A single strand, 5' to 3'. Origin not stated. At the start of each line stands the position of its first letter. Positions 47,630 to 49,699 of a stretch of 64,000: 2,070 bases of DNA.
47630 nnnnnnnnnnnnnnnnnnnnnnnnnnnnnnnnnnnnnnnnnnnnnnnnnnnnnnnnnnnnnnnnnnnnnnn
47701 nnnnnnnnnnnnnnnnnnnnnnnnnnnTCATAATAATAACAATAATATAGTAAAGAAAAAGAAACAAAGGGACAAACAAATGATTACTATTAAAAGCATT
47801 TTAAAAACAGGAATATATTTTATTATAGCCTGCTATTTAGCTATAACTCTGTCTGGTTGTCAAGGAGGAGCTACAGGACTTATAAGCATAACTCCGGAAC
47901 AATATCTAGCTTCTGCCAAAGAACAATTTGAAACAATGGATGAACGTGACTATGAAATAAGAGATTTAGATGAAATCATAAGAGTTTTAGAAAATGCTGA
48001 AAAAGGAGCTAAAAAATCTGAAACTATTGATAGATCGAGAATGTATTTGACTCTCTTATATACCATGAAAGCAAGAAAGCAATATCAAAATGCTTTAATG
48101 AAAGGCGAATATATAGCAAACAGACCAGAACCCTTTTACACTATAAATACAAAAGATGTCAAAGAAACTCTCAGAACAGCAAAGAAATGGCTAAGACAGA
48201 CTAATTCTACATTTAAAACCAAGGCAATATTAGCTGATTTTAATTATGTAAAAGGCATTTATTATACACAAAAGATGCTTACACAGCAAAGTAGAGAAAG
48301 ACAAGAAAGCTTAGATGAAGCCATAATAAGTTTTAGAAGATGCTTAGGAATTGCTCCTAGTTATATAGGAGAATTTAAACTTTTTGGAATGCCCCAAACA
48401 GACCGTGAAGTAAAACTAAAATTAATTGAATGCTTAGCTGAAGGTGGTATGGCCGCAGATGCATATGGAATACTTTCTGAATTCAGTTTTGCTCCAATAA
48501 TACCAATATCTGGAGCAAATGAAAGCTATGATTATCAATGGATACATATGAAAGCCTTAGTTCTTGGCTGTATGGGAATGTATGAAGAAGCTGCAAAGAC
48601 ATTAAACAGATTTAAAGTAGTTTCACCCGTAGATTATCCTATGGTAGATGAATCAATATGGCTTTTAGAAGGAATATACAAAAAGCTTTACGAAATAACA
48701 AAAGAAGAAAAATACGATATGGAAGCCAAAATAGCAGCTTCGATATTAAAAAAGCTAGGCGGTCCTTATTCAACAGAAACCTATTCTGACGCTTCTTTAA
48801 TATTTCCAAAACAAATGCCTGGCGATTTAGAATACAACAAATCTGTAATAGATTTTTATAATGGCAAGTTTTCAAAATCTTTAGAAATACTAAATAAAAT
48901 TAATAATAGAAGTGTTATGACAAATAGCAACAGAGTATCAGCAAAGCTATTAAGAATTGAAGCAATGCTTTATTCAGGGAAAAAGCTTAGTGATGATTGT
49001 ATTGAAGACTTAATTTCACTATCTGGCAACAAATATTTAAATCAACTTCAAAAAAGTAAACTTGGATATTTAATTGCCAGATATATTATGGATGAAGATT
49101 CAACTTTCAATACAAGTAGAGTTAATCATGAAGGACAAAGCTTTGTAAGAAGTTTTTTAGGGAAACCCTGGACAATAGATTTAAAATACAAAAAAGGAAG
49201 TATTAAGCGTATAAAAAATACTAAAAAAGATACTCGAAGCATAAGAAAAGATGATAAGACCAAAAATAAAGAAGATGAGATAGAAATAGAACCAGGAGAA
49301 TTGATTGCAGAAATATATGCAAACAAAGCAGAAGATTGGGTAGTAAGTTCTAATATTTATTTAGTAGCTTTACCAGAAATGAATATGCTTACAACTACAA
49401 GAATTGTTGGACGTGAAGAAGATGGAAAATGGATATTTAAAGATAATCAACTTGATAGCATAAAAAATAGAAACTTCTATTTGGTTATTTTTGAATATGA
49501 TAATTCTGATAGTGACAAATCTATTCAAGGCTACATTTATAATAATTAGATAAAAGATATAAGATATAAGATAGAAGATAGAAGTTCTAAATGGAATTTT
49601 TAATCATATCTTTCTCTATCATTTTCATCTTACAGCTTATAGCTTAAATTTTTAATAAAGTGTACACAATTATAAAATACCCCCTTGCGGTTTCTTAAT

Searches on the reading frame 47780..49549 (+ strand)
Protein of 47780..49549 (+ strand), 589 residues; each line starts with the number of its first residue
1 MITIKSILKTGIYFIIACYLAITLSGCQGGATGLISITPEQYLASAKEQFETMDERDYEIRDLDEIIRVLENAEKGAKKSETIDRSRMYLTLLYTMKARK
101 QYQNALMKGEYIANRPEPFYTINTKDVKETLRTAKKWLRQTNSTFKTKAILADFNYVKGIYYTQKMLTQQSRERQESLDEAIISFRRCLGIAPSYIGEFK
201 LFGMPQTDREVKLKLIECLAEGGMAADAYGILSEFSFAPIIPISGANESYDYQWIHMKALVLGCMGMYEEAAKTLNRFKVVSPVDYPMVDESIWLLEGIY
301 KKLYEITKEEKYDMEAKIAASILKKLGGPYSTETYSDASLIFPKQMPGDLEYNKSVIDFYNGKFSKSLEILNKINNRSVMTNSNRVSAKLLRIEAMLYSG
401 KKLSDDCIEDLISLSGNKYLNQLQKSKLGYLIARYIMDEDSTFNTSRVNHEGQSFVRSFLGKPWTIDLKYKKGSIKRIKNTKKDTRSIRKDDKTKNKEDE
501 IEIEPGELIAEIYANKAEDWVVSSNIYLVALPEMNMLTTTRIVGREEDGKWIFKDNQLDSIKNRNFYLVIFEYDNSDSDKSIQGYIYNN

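Call 3: search_protein_families(library=pfam, proteins=[window:47780-49549:+], max_evalue=0.1)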
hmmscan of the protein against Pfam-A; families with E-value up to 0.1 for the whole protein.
window:47780-49549:+ (589 aa): 1 family
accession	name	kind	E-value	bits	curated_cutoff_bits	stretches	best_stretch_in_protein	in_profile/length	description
PF13181.12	TPR_8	-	0.015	15.8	25.7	0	175-194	14-33/34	Tetratricopeptide repeat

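Call 57: search_protein_families(library=padloc, proteins=[window:47780-49549:+], max_evalue=0.01)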
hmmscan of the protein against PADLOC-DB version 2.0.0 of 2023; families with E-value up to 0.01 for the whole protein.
window:47780-49549:+ (589 aa): 0 families

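Call 58: search_protein_families(library=phrogs, proteins=[window:47780-49549:+], max_evalue=0.001)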
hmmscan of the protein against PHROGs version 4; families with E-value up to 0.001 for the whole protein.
window:47780-49549:+ (589 aa): 0 families

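Call 79: search_protein_families(library=ncbifam, proteins=[window:47780-49549:+], max_evalue=0.01)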
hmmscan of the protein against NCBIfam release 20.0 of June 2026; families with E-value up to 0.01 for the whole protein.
window:47780-49549:+ (589 aa): 0 families
